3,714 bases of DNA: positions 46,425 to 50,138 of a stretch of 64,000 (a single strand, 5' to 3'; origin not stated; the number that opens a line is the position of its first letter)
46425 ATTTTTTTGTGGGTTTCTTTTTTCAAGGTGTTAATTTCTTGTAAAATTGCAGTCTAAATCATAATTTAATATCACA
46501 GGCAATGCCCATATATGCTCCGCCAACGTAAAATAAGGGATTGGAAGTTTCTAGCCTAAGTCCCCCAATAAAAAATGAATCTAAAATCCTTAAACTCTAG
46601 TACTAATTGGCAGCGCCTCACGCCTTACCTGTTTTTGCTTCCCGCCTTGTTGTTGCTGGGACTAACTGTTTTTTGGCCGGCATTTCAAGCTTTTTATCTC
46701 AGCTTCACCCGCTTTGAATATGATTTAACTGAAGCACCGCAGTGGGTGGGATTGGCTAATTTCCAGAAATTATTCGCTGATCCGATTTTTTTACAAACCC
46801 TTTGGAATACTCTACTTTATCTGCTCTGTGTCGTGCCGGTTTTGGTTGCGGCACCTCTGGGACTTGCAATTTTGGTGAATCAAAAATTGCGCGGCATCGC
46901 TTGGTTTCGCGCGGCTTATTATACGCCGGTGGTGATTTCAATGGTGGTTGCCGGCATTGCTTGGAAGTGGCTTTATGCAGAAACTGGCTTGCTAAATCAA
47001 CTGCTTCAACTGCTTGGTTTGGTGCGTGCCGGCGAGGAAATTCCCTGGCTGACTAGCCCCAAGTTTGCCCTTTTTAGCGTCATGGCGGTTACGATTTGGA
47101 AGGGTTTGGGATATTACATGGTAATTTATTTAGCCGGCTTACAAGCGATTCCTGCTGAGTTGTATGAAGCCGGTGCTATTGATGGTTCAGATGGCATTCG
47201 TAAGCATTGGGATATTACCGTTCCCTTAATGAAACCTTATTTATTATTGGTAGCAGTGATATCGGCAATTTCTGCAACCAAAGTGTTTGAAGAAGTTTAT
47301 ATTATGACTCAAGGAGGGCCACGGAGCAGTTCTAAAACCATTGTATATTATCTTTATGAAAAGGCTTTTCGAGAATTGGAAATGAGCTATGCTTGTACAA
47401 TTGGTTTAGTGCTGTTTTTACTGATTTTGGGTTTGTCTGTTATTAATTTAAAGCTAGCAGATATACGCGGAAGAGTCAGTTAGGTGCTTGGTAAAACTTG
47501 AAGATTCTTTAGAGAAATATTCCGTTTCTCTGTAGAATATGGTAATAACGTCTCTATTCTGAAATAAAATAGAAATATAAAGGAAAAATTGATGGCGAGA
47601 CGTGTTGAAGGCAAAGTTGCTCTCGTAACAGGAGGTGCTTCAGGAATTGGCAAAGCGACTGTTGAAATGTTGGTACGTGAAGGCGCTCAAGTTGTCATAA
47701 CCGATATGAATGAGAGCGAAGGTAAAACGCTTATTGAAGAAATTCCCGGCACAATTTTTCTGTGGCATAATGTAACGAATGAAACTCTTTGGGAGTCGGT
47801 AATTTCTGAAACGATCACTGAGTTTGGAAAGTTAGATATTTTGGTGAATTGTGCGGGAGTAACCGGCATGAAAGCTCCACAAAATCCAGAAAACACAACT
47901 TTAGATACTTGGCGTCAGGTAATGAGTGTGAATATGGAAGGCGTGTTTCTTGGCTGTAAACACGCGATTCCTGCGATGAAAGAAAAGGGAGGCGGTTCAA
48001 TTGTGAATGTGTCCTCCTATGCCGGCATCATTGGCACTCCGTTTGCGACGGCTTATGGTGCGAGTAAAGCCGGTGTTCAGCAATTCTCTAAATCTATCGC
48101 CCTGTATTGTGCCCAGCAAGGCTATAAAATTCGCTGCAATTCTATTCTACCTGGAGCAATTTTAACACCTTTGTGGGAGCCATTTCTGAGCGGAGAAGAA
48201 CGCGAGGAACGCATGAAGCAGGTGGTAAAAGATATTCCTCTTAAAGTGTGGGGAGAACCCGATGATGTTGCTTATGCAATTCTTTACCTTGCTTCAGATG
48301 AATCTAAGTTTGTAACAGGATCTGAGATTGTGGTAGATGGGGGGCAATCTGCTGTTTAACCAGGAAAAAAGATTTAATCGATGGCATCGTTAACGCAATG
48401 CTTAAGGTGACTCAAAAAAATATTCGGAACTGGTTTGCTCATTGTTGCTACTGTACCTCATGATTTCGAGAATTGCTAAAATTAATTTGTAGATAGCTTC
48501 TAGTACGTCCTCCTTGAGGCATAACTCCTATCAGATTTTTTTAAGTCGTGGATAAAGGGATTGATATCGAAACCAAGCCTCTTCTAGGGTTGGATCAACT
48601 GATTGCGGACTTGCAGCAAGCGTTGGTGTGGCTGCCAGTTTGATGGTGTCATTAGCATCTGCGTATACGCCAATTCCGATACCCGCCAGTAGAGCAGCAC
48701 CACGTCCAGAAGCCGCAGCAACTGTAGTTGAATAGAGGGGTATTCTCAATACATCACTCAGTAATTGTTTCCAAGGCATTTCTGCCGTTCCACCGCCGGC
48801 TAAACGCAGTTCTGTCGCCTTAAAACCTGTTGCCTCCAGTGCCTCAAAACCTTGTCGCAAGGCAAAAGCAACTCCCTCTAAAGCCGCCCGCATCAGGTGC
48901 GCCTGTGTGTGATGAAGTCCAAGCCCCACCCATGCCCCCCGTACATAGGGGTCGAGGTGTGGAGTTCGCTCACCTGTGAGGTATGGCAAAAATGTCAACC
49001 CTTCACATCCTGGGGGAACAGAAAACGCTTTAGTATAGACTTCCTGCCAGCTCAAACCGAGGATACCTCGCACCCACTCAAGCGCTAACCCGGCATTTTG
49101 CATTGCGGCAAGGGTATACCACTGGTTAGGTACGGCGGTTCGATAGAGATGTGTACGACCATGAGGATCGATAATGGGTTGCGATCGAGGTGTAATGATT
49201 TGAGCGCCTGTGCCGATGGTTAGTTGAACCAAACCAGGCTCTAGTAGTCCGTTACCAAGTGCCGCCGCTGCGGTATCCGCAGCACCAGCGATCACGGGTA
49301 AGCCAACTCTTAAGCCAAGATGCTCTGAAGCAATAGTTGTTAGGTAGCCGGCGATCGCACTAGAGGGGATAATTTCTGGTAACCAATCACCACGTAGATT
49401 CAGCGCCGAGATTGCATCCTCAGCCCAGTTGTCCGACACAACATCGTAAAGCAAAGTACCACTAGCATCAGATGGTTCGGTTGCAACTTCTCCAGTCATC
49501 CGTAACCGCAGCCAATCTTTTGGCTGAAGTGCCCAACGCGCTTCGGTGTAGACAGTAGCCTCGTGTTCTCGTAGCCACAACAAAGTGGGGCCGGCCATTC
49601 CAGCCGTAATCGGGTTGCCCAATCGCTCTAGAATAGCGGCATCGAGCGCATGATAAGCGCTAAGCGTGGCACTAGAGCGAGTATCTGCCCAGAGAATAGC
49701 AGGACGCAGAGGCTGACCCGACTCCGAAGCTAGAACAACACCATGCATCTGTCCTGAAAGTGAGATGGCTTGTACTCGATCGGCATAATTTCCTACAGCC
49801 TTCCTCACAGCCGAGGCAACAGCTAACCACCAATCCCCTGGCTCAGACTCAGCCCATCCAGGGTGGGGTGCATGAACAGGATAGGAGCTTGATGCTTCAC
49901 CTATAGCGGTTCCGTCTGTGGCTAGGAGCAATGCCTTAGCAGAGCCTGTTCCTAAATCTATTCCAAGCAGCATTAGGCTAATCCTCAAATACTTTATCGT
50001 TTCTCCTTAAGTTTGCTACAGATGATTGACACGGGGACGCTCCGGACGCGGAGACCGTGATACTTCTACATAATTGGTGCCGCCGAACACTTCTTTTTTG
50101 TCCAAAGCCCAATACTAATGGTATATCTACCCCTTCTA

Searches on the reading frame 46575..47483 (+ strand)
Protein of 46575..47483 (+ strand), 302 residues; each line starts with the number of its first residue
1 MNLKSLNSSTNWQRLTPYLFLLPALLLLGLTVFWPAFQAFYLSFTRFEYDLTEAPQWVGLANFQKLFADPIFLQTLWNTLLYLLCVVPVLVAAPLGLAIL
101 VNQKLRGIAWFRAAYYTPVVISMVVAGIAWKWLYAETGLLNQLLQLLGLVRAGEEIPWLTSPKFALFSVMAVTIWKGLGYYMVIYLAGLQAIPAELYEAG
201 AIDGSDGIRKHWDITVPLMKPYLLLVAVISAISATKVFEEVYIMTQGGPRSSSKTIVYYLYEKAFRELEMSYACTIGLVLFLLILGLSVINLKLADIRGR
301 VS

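Call 68: search_protein_families(library=pfam, proteins=[window:46575-47483:+], max_evalue=0.00001)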
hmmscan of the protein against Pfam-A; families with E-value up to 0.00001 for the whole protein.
window:46575-47483:+ (302 aa): 1 family
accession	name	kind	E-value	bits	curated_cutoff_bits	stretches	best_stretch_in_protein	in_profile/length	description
PF00528.27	BPD_transp_1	-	7e-12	45.9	26.4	1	73-288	16-170/184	Binding-protein-dependent transport system inner membrane component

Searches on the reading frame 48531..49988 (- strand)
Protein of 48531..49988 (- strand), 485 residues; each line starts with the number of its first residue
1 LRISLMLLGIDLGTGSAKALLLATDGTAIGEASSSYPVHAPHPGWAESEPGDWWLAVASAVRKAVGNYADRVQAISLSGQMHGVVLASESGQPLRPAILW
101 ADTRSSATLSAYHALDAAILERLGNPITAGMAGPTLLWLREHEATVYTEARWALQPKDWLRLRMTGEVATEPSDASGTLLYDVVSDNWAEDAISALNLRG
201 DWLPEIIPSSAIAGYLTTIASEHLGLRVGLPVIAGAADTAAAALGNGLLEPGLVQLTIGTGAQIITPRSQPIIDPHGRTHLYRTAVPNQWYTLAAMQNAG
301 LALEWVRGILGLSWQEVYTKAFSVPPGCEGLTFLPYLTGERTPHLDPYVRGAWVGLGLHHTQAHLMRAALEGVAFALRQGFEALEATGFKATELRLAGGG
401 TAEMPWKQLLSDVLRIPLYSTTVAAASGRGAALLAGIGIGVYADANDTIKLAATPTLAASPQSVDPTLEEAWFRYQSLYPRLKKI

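Call 68: search_protein_families(library=pfam, proteins=[window:48531-49988:-], max_evalue=0.00001)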
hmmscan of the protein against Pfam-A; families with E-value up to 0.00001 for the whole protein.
window:48531-49988:- (485 aa): 2 families
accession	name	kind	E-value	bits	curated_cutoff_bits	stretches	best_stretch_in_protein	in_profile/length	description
PF00370.27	FGGY_N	-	4.1e-56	190.7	28.8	1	6-245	1-245/245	FGGY family of carbohydrate kinases, N-terminal domain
PF02782.22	FGGY_C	-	1e-30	107.5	27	1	257-437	4-196/198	FGGY family of carbohydrate kinases, C-terminal domain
